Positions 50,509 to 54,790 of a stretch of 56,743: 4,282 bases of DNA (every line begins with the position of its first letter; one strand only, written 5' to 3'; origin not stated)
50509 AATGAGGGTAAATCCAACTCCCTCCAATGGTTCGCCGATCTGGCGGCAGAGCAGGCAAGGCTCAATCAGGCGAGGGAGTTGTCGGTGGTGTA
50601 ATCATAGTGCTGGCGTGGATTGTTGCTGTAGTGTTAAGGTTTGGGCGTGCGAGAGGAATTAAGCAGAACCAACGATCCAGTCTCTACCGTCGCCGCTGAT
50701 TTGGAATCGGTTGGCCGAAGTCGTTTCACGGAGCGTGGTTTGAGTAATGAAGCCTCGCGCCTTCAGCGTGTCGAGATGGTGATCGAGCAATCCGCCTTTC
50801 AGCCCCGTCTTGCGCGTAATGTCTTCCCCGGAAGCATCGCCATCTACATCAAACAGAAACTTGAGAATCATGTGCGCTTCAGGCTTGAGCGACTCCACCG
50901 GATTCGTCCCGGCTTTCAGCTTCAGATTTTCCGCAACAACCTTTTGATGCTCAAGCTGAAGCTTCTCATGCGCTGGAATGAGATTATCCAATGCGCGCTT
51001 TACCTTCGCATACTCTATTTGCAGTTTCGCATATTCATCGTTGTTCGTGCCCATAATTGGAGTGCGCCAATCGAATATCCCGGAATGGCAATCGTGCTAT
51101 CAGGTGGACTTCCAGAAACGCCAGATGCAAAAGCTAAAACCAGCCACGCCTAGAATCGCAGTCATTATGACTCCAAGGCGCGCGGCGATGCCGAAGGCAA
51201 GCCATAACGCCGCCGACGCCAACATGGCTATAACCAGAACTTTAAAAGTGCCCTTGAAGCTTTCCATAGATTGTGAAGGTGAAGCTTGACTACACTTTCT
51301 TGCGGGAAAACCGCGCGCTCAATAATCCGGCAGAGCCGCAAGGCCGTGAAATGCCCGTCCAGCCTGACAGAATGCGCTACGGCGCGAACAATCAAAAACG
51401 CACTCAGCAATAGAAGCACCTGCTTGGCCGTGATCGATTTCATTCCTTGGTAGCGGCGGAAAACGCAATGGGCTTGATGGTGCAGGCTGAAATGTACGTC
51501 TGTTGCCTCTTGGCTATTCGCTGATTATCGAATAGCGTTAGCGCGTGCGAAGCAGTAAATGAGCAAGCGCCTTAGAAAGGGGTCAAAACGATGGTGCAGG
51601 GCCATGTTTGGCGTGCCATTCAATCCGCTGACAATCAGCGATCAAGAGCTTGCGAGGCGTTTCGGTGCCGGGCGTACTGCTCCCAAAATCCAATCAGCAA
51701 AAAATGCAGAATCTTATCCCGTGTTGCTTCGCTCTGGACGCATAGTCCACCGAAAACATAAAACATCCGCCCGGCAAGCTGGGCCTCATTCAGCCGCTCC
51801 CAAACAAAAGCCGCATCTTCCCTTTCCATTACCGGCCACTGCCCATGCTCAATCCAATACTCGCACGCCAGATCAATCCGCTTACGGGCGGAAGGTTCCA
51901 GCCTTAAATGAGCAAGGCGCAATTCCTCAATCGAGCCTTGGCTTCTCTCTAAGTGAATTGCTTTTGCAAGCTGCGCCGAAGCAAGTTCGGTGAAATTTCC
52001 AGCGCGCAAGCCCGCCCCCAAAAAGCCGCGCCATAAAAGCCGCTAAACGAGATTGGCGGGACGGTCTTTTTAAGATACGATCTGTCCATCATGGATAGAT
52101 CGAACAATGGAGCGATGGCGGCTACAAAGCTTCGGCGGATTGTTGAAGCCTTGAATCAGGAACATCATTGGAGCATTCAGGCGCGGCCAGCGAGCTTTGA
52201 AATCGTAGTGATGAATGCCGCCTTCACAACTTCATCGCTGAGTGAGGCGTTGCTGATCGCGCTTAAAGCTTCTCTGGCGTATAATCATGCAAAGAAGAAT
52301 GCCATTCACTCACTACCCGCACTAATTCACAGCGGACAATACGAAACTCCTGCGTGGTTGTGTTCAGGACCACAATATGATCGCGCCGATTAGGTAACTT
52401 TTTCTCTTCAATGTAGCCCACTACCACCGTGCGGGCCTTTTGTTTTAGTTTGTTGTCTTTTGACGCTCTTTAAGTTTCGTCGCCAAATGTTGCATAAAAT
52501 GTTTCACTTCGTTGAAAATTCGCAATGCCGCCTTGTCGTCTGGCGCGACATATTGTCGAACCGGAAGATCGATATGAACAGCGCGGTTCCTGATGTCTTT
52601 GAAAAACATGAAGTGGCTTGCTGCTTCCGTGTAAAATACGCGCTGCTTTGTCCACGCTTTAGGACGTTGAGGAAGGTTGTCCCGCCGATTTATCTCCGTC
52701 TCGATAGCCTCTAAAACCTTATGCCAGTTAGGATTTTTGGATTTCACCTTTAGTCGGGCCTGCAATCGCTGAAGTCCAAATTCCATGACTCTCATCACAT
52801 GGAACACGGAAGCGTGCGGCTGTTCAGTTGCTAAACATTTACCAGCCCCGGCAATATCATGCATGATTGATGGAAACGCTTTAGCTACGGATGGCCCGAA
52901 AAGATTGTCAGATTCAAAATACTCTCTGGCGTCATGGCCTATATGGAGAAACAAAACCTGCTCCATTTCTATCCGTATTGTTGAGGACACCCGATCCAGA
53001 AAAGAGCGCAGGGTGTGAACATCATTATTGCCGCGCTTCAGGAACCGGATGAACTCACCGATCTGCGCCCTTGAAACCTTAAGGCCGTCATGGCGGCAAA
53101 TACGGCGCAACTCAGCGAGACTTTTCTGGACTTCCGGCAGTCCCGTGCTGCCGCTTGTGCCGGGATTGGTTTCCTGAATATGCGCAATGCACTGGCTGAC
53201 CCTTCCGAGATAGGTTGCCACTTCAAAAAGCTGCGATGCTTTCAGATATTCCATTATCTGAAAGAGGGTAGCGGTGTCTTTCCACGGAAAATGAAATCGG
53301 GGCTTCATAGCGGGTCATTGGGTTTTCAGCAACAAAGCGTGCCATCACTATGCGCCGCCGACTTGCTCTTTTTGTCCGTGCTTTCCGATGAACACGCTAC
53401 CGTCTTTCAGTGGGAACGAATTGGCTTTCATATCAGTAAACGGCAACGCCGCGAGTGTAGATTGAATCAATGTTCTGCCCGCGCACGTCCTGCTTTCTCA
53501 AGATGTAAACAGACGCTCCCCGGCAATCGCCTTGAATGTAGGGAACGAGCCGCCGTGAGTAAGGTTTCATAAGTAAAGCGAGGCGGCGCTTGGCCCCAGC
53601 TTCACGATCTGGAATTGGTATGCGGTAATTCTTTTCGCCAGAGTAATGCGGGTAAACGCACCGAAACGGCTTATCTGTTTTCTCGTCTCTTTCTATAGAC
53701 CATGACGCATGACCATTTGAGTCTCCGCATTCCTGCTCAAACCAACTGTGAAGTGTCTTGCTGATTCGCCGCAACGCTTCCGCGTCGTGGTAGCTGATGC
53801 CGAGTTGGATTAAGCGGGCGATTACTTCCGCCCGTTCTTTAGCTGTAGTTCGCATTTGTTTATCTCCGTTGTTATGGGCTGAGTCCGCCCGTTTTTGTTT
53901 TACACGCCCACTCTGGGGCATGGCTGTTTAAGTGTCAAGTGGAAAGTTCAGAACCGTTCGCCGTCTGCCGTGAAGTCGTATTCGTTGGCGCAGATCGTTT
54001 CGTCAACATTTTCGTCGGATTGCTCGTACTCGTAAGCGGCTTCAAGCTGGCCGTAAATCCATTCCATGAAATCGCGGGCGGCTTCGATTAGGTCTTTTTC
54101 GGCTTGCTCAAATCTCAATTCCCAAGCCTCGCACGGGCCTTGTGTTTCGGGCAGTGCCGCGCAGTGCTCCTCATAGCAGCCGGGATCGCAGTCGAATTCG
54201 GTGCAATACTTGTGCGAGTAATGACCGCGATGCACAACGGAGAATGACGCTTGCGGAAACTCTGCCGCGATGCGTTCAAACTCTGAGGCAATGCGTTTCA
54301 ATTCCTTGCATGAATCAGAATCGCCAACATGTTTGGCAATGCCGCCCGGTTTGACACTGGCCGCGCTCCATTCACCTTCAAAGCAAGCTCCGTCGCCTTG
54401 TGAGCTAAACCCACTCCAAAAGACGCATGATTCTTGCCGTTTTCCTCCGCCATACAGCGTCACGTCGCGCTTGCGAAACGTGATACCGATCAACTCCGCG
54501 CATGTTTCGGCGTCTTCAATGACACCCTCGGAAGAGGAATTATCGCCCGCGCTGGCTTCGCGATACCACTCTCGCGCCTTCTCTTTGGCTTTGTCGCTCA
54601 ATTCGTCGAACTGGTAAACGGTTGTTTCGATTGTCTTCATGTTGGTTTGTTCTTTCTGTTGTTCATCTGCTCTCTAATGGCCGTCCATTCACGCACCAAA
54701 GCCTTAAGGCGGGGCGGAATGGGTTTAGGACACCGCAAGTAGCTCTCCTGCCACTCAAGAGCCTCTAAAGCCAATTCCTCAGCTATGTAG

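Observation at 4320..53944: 11-mer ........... marks operon starts about 30 nt from start codons (candidate leaderless units)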

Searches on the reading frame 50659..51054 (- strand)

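Call 32: search_protein_families(library=pfam, max_evalue=0.01, proteins=[window:50659-51054:-])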
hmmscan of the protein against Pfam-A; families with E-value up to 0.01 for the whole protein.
window:50659-51054:- (131 aa): 2 families
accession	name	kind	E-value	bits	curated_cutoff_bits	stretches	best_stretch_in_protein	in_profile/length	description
PF01022.26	HTH_5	-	0.0028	17.9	22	1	62-104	6-46/47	Bacterial regulatory protein, arsR family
PF12802.13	MarR_2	-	0.0041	17.7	27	1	56-106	3-53/61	MarR family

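Call 36: search_protein_families(library=phrogs, max_evalue=0.01, proteins=[window:50659-51054:-])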
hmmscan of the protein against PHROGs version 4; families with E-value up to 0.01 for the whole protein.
window:50659-51054:- (131 aa): 0 families

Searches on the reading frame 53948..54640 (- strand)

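Call 32: search_protein_families(library=pfam, max_evalue=0.01, proteins=[window:53948-54640:-])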
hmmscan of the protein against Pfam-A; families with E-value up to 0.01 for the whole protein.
window:53948-54640:- (230 aa): 0 families

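Call 36: search_protein_families(library=phrogs, max_evalue=0.01, proteins=[window:53948-54640:-])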
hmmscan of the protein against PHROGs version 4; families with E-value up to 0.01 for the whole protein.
window:53948-54640:- (230 aa): 2 families
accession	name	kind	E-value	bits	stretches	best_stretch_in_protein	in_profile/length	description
phrog_5162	-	unknown function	3.3e-39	135.6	1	1-229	2-197/201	-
phrog_10310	-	unknown function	6.1e-07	30.4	1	2-54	4-56/212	-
